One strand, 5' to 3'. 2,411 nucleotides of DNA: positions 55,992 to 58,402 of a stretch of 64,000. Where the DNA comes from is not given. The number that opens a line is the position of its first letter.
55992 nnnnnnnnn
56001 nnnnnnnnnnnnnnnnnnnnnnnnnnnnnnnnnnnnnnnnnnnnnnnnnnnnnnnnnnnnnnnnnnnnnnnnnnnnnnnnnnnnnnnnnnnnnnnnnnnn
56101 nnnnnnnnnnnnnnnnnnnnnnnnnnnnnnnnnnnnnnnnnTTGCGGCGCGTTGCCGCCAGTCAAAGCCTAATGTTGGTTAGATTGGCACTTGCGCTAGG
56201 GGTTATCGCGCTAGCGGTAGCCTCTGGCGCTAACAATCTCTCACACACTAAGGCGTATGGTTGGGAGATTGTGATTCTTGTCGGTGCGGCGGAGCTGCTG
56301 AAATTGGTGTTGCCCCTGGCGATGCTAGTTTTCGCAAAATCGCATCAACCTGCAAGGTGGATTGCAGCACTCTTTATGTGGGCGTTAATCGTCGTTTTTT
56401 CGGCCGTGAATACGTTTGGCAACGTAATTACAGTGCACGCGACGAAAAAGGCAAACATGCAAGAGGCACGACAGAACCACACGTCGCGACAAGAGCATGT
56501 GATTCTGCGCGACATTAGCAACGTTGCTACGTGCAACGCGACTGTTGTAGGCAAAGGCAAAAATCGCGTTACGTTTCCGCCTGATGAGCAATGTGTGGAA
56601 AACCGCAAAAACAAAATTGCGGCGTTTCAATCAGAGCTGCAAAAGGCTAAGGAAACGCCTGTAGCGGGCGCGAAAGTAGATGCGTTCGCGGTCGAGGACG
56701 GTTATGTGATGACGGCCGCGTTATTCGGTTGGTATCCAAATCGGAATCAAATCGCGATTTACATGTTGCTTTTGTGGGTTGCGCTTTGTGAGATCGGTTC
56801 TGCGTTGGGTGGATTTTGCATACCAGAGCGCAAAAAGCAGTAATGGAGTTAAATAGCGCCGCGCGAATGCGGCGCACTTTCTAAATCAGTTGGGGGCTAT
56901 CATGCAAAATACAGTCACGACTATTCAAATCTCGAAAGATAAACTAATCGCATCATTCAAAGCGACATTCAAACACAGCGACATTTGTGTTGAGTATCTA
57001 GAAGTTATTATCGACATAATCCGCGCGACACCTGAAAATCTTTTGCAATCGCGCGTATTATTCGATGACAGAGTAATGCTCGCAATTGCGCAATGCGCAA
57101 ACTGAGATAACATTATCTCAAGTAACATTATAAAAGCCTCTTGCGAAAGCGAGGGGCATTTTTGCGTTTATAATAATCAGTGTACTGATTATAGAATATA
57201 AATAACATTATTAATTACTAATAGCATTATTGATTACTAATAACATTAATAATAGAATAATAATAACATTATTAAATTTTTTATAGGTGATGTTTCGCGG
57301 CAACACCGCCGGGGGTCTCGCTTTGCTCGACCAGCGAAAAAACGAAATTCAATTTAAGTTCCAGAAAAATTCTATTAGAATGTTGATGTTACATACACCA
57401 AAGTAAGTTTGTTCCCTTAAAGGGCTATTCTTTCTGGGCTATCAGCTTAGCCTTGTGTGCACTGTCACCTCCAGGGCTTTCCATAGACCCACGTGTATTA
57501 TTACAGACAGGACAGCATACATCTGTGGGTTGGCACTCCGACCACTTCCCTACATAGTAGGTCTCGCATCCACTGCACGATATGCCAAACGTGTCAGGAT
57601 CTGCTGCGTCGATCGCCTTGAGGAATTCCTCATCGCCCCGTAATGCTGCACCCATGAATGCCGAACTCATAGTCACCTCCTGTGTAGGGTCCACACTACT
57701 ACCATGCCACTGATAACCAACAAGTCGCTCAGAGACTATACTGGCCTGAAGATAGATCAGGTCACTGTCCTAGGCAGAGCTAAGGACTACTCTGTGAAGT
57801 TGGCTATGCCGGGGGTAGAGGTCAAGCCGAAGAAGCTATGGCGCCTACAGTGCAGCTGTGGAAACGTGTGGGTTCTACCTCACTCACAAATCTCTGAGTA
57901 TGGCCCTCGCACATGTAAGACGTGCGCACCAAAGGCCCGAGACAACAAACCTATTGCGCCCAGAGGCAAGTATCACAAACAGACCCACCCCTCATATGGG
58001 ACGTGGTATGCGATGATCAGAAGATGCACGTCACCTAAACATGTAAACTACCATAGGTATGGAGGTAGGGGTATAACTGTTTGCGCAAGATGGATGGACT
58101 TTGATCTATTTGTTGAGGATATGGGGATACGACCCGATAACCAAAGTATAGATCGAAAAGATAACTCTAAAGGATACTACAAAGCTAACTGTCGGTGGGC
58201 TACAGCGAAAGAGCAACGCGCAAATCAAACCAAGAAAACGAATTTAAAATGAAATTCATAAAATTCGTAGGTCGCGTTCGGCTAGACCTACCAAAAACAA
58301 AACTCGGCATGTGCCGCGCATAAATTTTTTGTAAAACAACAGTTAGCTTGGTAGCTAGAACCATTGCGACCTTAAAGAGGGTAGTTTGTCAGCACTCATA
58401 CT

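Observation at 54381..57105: Orphan, translationally coupled envelope-protein cassette behind a long operator-rich leader (best candidate for an undescribed accessory system)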

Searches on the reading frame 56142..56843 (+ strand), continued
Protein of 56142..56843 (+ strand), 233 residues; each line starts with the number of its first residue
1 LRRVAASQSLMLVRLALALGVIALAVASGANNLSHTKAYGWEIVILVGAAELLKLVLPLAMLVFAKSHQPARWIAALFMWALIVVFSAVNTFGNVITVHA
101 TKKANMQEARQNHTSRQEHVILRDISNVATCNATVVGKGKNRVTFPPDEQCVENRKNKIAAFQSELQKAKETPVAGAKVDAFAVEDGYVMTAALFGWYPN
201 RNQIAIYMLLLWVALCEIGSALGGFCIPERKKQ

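Call 90: find_encoding_contigs(protein=P0010, flank=7000, max_places=2)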
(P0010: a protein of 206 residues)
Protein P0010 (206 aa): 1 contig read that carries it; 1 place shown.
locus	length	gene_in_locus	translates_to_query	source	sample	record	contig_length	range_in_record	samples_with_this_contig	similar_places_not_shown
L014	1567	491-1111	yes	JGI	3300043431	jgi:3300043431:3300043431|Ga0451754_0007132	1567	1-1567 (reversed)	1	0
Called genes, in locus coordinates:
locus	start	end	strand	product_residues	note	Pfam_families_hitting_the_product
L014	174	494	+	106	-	-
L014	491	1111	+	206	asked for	-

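Call 93: search_solved_structures(query=A3, max_evalue=10)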
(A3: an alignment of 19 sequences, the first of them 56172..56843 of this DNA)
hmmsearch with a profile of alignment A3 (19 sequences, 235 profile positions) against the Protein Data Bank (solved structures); distinct sequences matched with E-value up to 10: 4.
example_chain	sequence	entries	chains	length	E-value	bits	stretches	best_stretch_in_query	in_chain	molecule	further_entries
1ef1_C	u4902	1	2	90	1.2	11.7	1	137-189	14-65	MOESIN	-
8buu_9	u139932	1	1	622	3.6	10.1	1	89-179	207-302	ExpZ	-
4ltb_A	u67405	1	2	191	4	10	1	74-173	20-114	Tripartite motif-containing 25 variant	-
5nt1_A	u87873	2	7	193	4.1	9.9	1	74-173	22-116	E3 ubiquitin/ISG15 ligase TRIM25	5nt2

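Call 102: search_protein_families(library=ncbifam, max_evalue=0.1, proteins=[window:56172-56843:+])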
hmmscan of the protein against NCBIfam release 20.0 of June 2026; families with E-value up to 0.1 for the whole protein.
window:56172-56843:+ (223 aa): 1 family
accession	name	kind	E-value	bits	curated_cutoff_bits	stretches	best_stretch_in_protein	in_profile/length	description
NF037979.1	Na_transp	subfamily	0.051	12.5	50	1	2-127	82-203/419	sodium-dependent transporter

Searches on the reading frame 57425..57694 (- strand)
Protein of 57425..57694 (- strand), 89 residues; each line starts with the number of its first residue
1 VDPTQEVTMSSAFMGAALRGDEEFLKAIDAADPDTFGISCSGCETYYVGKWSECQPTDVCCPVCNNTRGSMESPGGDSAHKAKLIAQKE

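Call 5: search_protein_families(library=pfam, max_evalue=1, proteins=[window:57425-57694:-])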
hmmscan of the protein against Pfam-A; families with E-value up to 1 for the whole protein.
window:57425-57694:- (89 aa): 1 family
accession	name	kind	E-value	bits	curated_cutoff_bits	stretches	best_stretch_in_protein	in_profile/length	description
PF23451.1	Zn_ribbon_PaaD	-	0.065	13.3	27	1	56-82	12-38/53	PaaD zinc beta ribbon domain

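Call 6: search_protein_families(library=phrogs, max_evalue=0.1, proteins=[window:57425-57694:-])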
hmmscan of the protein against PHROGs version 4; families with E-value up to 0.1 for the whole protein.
window:57425-57694:- (89 aa): 0 families

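Call 37: search_protein_families(library=padloc, max_evalue=0.1, proteins=[window:57425-57694:-])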
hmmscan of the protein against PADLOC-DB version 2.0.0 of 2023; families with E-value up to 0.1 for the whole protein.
window:57425-57694:- (89 aa): 0 families

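Call 102: search_protein_families(library=ncbifam, max_evalue=0.1, proteins=[window:57425-57694:-])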
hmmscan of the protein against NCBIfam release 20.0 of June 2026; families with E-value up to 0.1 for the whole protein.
window:57425-57694:- (89 aa): 0 families

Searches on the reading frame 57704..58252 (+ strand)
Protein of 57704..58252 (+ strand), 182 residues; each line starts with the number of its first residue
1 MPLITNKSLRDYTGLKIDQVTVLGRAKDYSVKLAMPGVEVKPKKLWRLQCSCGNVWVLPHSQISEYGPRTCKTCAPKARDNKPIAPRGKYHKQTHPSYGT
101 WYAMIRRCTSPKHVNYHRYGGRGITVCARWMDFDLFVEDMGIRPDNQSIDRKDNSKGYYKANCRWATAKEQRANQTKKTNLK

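Call 5: search_protein_families(library=pfam, max_evalue=1, proteins=[window:57704-58252:+])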
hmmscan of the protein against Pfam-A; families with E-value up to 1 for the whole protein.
window:57704-58252:+ (182 aa): 0 families

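Call 6: search_protein_families(library=phrogs, max_evalue=0.1, proteins=[window:57704-58252:+])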
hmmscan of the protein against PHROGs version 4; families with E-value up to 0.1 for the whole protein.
window:57704-58252:+ (182 aa): 12 families
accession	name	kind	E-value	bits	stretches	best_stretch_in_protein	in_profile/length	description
phrog_374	-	DNA, RNA and nucleotide metabolism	1.2e-43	150.9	1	5-180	190-357/617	HNH endonuclease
phrog_3377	-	DNA, RNA and nucleotide metabolism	4.2e-36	125.6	1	91-181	8-100/196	HNH endonuclease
phrog_8790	-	DNA, RNA and nucleotide metabolism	3e-33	116.8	1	92-179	20-107/241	restriction endonuclease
phrog_2081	-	DNA, RNA and nucleotide metabolism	7.3e-28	98.9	1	83-179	90-199/433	HNH endonuclease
phrog_953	-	DNA, RNA and nucleotide metabolism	8.9e-16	59.2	1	91-178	218-308/420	HNH endonuclease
phrog_3322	-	DNA, RNA and nucleotide metabolism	1.8e-05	25.7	1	139-178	97-134/162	endonuclease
phrog_4578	-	DNA, RNA and nucleotide metabolism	9.2e-05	23.3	1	137-180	20-64/130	HNH endonuclease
phrog_28742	-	unknown function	0.005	18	1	102-180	29-110/165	-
phrog_3118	-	DNA, RNA and nucleotide metabolism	0.012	16.1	1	143-177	65-96/287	HNH endonuclease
phrog_23266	-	unknown function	0.016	16.3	1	77-142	69-124/152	-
phrog_30929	-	unknown function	0.032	14.2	1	96-147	37-87/413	-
phrog_24909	-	unknown function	0.079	14.6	0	134-178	44-88/104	-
